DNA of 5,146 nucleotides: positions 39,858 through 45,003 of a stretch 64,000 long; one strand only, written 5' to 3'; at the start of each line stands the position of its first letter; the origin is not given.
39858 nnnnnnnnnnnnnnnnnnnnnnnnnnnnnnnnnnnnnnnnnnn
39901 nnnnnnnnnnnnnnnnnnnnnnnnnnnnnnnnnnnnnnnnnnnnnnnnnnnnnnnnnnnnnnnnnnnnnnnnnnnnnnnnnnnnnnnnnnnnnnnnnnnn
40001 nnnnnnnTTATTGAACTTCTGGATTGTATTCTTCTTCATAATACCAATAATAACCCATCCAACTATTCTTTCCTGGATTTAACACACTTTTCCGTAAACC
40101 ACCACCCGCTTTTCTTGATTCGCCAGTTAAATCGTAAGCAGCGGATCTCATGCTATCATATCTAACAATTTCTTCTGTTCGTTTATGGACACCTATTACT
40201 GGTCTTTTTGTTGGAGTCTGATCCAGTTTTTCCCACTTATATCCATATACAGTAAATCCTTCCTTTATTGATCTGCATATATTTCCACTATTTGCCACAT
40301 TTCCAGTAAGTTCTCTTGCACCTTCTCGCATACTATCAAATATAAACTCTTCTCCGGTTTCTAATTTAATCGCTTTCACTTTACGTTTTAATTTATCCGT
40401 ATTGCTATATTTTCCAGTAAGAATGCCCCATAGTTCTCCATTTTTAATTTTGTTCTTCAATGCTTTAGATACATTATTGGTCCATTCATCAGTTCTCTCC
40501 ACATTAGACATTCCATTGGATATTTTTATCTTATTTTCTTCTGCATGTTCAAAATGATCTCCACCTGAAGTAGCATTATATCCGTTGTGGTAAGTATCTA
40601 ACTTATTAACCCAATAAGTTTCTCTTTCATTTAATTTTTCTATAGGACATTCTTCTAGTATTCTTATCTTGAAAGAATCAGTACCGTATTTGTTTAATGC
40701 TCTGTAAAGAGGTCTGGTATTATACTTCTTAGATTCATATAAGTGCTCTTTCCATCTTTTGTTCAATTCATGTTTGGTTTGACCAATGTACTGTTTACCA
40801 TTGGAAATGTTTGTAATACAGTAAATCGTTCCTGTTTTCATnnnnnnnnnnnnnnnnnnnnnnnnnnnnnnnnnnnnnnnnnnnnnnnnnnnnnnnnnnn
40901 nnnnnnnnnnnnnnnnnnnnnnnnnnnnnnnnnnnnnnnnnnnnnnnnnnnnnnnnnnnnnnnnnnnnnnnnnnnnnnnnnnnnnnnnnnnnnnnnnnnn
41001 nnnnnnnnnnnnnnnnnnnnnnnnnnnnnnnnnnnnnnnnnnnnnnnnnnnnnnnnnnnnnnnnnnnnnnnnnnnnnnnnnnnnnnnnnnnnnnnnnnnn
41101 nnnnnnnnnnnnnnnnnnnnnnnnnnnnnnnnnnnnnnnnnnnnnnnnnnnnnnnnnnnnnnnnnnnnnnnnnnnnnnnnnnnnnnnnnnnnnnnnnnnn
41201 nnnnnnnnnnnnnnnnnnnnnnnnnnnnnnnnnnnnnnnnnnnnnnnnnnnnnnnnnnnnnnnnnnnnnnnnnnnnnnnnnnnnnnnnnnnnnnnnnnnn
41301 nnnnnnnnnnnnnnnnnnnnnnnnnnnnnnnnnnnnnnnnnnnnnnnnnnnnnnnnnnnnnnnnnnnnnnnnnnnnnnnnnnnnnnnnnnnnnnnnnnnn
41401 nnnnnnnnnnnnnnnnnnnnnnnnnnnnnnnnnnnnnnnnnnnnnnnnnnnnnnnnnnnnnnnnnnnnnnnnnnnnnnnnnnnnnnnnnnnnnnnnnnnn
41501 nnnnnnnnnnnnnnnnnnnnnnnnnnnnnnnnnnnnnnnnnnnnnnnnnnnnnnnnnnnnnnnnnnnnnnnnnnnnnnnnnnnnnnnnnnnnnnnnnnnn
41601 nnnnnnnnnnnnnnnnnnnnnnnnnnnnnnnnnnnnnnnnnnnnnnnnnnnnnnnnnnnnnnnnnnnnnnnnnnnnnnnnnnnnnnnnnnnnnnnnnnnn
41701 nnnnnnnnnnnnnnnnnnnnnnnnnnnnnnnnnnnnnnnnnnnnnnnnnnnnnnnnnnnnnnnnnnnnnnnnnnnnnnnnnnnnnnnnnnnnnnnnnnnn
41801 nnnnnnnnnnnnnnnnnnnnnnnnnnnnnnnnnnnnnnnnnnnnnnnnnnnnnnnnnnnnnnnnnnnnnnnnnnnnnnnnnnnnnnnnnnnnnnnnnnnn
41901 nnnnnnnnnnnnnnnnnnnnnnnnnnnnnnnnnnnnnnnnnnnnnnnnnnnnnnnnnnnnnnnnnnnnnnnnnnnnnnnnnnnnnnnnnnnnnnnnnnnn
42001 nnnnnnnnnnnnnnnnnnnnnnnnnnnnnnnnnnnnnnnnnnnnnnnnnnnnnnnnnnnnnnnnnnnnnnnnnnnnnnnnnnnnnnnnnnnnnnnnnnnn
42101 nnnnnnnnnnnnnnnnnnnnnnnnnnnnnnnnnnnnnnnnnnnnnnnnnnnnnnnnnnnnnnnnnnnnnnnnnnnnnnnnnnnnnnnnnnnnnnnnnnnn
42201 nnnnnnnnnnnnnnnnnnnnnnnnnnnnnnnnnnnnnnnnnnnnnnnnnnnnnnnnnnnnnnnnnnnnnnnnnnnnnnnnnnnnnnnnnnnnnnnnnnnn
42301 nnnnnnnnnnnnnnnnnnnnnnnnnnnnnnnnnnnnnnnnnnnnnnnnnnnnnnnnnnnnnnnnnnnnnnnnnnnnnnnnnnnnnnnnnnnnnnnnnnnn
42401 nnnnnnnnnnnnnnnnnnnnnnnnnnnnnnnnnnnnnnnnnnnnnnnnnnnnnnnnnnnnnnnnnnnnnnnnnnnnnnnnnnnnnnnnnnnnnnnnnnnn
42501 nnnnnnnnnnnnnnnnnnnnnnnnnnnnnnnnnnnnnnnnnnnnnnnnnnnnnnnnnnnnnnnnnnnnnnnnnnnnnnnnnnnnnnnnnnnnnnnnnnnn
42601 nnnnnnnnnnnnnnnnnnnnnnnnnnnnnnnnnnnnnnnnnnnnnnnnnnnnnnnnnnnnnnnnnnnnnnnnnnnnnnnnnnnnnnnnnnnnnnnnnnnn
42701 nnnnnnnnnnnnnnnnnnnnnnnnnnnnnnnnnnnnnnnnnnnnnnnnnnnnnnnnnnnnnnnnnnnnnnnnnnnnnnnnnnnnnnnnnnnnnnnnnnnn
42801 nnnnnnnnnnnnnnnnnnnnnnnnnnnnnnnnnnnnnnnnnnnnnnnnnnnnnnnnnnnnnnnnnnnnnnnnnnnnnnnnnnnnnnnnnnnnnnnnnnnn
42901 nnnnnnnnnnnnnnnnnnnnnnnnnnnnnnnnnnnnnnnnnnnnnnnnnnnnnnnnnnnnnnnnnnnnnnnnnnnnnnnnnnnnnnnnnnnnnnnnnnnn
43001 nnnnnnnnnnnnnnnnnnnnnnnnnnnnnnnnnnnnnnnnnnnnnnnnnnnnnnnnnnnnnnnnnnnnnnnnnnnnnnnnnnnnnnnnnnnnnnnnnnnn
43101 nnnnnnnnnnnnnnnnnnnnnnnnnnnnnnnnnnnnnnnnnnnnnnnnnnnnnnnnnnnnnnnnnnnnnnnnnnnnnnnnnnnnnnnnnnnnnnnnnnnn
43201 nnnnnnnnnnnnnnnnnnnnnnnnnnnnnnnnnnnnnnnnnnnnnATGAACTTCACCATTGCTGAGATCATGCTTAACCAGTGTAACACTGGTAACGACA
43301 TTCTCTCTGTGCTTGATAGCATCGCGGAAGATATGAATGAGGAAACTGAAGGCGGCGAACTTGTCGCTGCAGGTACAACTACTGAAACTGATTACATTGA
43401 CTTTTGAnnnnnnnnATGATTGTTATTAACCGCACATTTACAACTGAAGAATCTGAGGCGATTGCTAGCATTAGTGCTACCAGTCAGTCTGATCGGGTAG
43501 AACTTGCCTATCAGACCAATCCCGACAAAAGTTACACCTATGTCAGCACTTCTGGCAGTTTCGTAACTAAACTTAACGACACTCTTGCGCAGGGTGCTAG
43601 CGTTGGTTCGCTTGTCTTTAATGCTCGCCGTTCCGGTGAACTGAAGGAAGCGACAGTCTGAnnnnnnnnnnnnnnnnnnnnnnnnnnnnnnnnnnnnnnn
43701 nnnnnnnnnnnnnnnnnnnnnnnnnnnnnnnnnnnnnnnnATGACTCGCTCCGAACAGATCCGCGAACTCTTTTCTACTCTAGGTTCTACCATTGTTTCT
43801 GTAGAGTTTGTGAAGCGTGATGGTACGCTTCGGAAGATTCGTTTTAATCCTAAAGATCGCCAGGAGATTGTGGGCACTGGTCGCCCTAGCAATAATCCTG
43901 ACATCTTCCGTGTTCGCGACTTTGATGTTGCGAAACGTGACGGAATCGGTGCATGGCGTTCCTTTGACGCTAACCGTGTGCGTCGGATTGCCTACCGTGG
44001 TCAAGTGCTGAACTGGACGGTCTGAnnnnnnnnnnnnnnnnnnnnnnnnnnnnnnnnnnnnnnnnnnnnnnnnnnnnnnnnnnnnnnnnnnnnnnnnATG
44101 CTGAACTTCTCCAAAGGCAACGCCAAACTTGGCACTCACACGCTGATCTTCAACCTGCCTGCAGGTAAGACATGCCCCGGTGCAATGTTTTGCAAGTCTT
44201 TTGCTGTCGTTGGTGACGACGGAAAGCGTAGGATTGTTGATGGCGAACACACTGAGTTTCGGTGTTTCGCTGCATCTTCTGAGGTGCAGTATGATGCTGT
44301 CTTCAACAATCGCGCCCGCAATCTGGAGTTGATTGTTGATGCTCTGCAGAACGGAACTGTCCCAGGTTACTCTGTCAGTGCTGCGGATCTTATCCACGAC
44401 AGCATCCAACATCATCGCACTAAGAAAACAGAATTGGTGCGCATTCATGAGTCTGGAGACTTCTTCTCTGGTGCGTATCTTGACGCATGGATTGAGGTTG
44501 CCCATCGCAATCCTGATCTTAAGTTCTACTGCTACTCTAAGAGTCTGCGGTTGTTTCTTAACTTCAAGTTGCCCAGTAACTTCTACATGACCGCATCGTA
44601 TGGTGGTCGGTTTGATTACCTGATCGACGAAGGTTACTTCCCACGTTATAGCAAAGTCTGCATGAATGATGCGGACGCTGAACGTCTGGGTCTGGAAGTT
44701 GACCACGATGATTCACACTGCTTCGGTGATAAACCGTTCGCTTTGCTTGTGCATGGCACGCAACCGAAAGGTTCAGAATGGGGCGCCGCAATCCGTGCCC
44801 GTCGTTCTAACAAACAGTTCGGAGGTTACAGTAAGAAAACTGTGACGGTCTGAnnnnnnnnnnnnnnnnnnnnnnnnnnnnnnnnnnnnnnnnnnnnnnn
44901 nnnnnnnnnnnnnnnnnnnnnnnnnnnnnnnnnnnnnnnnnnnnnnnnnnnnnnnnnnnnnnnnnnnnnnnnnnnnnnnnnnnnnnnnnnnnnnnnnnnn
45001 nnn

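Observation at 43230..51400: Strongly GC-rich island of about 8 kb of small novel genes inside an AT-rich phage genome, fully wired into the phage promoter system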

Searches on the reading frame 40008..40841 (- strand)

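Call 17: search_protein_families(library=pfam, max_evalue=0.001, proteins=[window:40008-40841:-])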
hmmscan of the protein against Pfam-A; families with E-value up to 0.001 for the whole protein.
window:40008-40841:- (277 aa): 2 families
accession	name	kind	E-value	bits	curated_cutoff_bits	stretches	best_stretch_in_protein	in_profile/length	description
PF01541.30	GIY-YIG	-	1.3e-10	41.8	22.6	1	4-89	2-78/78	GIY-YIG catalytic domain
PF19835.5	SegE_GIY-YIG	-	0.00028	21.5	25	0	4-67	18-89/123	Putative endonuclease segE, GIY-YIG domain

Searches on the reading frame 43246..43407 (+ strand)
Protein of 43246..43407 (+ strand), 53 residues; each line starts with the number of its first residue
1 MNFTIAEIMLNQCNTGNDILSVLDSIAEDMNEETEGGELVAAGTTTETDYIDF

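Call 13: search_protein_families(library=pfam, max_evalue=0.01, proteins=[window:43246-43407:+])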
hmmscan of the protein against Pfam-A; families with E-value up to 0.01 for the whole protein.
window:43246-43407:+ (53 aa): 0 families

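Call 15: search_protein_families(library=phrogs, max_evalue=0.001, proteins=[window:43246-43407:+])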
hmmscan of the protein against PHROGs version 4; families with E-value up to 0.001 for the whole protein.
window:43246-43407:+ (53 aa): 0 families

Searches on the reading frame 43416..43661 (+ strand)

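Call 13: search_protein_families(library=pfam, max_evalue=0.01, proteins=[window:43416-43661:+])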
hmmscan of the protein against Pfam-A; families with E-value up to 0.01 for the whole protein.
window:43416-43661:+ (81 aa): 0 families

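Call 15: search_protein_families(library=phrogs, max_evalue=0.001, proteins=[window:43416-43661:+])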
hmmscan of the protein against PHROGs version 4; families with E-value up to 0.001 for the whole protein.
window:43416-43661:+ (81 aa): 1 family
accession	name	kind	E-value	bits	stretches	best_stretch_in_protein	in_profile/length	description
phrog_4357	-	unknown function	8.8e-09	36.4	1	3-80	3-77/81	-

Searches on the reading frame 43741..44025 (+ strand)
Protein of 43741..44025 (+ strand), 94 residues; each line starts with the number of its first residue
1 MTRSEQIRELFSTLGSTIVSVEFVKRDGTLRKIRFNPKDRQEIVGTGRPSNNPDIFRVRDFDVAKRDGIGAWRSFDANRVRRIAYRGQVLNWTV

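Call 13: search_protein_families(library=pfam, max_evalue=0.01, proteins=[window:43741-44025:+])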
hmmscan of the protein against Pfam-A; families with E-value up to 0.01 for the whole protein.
window:43741-44025:+ (94 aa): 1 family
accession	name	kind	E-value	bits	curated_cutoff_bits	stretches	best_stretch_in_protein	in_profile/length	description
PF10902.13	WYL_2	-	0.0048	17.6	26.7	0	8-77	2-70/74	WYL_2, Sm-like SH3 beta-barrel fold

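Call 15: search_protein_families(library=phrogs, max_evalue=0.001, proteins=[window:43741-44025:+])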
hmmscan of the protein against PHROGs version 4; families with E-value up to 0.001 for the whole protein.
window:43741-44025:+ (94 aa): 2 families
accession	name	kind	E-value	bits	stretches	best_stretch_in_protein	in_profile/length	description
phrog_2267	-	unknown function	2.1e-09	38.5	1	3-91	12-102/112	-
phrog_28342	-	unknown function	0.00023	21.7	1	4-77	65-147/163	-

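Call 72: search_protein_families(library=padloc, max_evalue=0.01, proteins=[window:43741-44025:+])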
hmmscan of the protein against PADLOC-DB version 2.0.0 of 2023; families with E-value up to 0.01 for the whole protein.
window:43741-44025:+ (94 aa): 0 families

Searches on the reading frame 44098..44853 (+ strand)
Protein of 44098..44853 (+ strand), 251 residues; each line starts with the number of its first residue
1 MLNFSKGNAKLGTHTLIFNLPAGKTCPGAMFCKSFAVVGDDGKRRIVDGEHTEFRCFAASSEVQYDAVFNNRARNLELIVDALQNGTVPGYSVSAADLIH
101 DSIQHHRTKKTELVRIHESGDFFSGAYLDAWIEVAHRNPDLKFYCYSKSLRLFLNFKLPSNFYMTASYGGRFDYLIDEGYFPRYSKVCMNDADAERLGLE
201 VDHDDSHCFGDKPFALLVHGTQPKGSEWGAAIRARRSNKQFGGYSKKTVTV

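Call 13: search_protein_families(library=pfam, max_evalue=0.01, proteins=[window:44098-44853:+])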
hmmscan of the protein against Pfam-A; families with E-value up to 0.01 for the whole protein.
window:44098-44853:+ (251 aa): 1 family
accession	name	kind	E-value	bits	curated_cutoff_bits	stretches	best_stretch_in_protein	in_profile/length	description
PF17338.8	GP88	-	1.3e-42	146.7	24.4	1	4-235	3-225/230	Gene product 88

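Call 15: search_protein_families(library=phrogs, max_evalue=0.001, proteins=[window:44098-44853:+])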
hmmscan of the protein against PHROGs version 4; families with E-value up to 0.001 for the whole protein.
window:44098-44853:+ (251 aa): 1 family
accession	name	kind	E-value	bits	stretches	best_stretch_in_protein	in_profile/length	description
phrog_1392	-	unknown function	9.7e-25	88.5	1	5-162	58-196/296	-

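Call 72: search_protein_families(library=padloc, max_evalue=0.01, proteins=[window:44098-44853:+])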
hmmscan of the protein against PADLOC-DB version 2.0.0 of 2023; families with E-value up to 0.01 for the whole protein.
window:44098-44853:+ (251 aa): 0 families

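Call 73: search_protein_families(library=ncbifam, max_evalue=0.01, proteins=[window:44098-44853:+])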
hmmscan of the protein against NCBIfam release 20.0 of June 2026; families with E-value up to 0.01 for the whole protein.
window:44098-44853:+ (251 aa): 0 families

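Call 84: search_solved_structures(query=window:44098-44853:+, max_evalue=1)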
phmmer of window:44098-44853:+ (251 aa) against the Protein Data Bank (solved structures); distinct sequences matched with E-value up to 1: 0.
